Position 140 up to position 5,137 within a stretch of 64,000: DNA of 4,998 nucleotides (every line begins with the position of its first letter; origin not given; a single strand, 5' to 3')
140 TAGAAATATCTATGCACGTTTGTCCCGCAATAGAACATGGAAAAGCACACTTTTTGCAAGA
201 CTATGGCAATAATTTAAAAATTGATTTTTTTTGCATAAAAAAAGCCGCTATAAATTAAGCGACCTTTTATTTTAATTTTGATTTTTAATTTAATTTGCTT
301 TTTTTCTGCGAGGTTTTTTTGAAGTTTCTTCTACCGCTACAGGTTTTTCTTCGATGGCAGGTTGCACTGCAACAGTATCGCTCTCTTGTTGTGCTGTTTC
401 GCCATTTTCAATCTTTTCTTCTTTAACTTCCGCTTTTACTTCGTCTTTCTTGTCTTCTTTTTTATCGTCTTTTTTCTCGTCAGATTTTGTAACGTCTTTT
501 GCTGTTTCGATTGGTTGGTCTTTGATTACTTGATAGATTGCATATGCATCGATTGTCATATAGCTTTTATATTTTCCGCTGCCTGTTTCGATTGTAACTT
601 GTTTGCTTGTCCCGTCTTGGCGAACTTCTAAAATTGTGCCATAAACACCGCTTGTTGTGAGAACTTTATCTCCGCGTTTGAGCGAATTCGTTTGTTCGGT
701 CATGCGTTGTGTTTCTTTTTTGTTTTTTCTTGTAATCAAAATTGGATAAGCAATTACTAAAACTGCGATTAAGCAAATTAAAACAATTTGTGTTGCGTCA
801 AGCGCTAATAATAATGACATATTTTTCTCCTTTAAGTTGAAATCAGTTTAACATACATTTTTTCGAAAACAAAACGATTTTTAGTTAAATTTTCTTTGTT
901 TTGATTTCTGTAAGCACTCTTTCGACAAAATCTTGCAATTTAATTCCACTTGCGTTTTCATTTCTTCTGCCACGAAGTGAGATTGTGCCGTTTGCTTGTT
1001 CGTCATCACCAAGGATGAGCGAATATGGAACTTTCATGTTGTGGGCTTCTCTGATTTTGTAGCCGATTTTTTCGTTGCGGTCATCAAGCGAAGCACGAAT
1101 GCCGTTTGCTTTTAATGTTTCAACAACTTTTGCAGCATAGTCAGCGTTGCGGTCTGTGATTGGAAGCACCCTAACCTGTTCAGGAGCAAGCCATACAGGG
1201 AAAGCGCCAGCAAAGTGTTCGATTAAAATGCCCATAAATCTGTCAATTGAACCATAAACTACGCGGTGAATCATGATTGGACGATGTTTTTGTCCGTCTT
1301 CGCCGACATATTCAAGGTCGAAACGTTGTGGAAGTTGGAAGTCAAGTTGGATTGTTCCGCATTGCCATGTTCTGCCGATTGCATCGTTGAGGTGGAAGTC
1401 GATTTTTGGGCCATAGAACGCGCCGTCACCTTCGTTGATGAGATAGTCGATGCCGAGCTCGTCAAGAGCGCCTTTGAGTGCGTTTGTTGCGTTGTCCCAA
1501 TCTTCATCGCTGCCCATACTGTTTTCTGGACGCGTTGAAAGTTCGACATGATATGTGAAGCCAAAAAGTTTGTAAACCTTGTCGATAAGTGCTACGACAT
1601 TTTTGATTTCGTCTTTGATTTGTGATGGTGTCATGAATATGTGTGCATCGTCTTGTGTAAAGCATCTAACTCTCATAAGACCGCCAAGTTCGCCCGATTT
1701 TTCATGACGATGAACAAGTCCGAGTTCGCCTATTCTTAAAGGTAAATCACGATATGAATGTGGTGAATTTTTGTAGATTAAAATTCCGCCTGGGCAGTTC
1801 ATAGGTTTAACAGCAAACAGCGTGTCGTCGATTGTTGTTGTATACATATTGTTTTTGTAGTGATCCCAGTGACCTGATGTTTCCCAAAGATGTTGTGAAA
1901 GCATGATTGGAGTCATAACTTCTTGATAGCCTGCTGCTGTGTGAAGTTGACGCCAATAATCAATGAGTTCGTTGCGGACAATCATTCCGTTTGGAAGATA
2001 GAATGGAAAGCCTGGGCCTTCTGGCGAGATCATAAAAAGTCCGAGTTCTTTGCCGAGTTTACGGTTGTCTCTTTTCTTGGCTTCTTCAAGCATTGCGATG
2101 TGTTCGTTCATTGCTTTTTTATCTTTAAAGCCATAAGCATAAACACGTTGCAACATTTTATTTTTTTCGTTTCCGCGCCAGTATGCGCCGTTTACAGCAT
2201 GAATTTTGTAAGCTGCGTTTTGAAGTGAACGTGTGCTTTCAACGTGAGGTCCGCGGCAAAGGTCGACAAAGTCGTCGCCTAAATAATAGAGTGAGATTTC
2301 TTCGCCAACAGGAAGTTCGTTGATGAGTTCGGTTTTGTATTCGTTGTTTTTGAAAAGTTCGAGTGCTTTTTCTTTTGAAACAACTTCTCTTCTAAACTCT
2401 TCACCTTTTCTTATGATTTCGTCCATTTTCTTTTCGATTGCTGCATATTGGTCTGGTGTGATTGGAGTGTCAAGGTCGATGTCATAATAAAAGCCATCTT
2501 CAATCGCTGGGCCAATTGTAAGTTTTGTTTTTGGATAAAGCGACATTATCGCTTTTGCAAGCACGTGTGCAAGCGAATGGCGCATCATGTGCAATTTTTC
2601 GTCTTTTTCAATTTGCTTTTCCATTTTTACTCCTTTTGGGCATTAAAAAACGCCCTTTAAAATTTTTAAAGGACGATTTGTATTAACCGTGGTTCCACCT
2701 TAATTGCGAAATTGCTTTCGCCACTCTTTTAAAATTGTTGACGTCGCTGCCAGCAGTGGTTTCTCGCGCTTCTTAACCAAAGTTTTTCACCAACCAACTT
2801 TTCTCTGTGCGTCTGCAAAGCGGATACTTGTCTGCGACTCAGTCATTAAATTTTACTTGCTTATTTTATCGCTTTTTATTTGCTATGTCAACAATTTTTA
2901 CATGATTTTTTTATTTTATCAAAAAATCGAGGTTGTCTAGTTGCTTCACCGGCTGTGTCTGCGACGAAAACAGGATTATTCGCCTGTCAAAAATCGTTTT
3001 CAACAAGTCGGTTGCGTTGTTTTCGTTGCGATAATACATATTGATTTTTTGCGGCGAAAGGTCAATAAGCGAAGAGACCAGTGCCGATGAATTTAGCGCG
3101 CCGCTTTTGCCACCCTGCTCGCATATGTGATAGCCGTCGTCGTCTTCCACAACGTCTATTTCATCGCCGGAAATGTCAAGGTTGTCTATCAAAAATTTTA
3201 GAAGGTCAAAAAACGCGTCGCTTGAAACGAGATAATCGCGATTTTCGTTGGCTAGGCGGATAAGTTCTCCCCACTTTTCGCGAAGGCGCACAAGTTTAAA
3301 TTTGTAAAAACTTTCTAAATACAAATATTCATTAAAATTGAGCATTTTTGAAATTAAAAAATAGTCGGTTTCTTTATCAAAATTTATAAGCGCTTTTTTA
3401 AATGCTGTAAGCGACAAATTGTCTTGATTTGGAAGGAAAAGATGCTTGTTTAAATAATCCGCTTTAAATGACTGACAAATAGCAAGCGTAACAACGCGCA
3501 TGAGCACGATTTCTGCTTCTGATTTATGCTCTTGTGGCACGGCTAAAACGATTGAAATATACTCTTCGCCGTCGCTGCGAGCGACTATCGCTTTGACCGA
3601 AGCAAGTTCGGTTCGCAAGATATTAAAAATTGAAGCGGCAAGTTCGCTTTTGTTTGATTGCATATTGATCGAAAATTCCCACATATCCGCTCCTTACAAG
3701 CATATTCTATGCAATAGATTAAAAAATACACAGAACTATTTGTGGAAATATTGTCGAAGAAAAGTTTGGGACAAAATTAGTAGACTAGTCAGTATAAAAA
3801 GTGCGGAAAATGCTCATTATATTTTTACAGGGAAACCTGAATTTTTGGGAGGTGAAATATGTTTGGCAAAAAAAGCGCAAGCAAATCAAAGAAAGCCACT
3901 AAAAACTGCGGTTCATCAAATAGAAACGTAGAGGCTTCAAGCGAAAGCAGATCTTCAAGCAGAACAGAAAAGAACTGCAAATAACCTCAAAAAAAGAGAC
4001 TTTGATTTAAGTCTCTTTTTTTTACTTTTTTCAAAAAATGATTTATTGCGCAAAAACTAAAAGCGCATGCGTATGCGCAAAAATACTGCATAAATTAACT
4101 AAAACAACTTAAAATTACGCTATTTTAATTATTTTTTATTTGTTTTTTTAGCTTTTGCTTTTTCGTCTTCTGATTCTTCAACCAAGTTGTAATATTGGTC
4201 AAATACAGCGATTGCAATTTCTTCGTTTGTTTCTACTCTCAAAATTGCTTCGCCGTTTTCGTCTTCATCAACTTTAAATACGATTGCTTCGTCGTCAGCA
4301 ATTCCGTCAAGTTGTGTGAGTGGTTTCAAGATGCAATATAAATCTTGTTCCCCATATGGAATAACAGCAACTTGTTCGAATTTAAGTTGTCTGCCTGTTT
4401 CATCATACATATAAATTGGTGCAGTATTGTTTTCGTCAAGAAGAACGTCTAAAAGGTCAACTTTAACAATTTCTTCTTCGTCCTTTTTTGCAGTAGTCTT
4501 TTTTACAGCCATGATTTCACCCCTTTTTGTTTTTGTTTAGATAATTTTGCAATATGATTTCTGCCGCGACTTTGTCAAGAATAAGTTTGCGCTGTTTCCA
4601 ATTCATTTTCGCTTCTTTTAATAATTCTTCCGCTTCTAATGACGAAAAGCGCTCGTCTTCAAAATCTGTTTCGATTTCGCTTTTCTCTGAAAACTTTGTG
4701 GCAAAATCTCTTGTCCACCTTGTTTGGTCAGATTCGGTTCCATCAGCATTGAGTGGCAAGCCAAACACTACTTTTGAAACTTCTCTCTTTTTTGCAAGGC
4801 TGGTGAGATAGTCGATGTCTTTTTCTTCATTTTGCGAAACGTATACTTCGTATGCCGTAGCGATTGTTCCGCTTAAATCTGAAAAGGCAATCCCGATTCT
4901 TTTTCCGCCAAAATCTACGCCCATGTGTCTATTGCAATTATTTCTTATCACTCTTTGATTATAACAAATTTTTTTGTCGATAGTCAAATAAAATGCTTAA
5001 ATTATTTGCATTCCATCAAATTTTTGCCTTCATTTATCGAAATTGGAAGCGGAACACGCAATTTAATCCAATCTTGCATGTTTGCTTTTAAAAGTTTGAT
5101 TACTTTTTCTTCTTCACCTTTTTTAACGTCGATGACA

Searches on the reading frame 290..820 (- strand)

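Call 80: search_protein_families(library=pfam, proteins=[window:290-820:-], max_evalue=0.00001)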
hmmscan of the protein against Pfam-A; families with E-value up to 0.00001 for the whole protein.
window:290-820:- (176 aa): 1 family
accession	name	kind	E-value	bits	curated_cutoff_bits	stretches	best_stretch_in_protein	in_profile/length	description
PF02699.20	YajC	-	4.8e-16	58.8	28.2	1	14-95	3-76/78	Preprotein translocase subunit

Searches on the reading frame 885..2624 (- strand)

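Call 80: search_protein_families(library=pfam, proteins=[window:885-2624:-], max_evalue=0.00001)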
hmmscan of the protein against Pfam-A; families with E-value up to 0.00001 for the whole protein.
window:885-2624:- (579 aa): 3 families
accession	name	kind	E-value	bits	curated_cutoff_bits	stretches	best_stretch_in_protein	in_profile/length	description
PF00587.30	tRNA-synt_2b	-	1.9e-46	158.8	29.3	1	263-471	3-179/179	tRNA synthetase class II core domain (G, H, P, S and T)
PF03129.25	HGTP_anticodon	-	4e-23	81.8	21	1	483-571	1-92/94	Anticodon binding domain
PF07973.19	tRNA_SAD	-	6.2e-11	42.5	24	1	110-162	1-44/44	Threonyl and Alanyl tRNA synthetase second additional domain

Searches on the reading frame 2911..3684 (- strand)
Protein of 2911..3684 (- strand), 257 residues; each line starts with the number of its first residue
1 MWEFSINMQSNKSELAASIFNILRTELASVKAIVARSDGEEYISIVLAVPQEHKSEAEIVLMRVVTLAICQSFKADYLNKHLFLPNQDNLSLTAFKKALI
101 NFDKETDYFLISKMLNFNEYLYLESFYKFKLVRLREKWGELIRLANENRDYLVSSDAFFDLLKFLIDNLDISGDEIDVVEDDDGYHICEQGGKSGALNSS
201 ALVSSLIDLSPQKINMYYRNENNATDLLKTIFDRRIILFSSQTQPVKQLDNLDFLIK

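Call 80: search_protein_families(library=pfam, proteins=[window:2911-3684:-], max_evalue=0.00001)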
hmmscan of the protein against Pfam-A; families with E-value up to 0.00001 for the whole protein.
window:2911-3684:- (257 aa): 1 family
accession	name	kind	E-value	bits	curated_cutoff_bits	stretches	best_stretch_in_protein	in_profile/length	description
PF08812.16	YtxC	-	6e-08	32.9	33.1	0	200-236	178-217/218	YtxC-like family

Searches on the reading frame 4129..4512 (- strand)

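Call 80: search_protein_families(library=pfam, proteins=[window:4129-4512:-], max_evalue=0.00001)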
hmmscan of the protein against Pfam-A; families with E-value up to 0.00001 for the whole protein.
window:4129-4512:- (127 aa): 1 family
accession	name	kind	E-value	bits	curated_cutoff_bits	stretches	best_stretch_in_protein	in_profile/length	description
PF06949.16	DUF1292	-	3.9e-08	34.5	24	1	38-111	1-74/75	Protein of unknown function (DUF1292)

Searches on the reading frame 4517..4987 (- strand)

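Call 80: search_protein_families(library=pfam, proteins=[window:4517-4987:-], max_evalue=0.00001)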
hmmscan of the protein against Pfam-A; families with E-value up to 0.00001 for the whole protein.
window:4517-4987:- (156 aa): 1 family
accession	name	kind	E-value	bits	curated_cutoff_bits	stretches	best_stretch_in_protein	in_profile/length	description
PF03652.20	RuvX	-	4e-38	131.2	29.2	1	20-151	2-133/134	Holliday junction resolvase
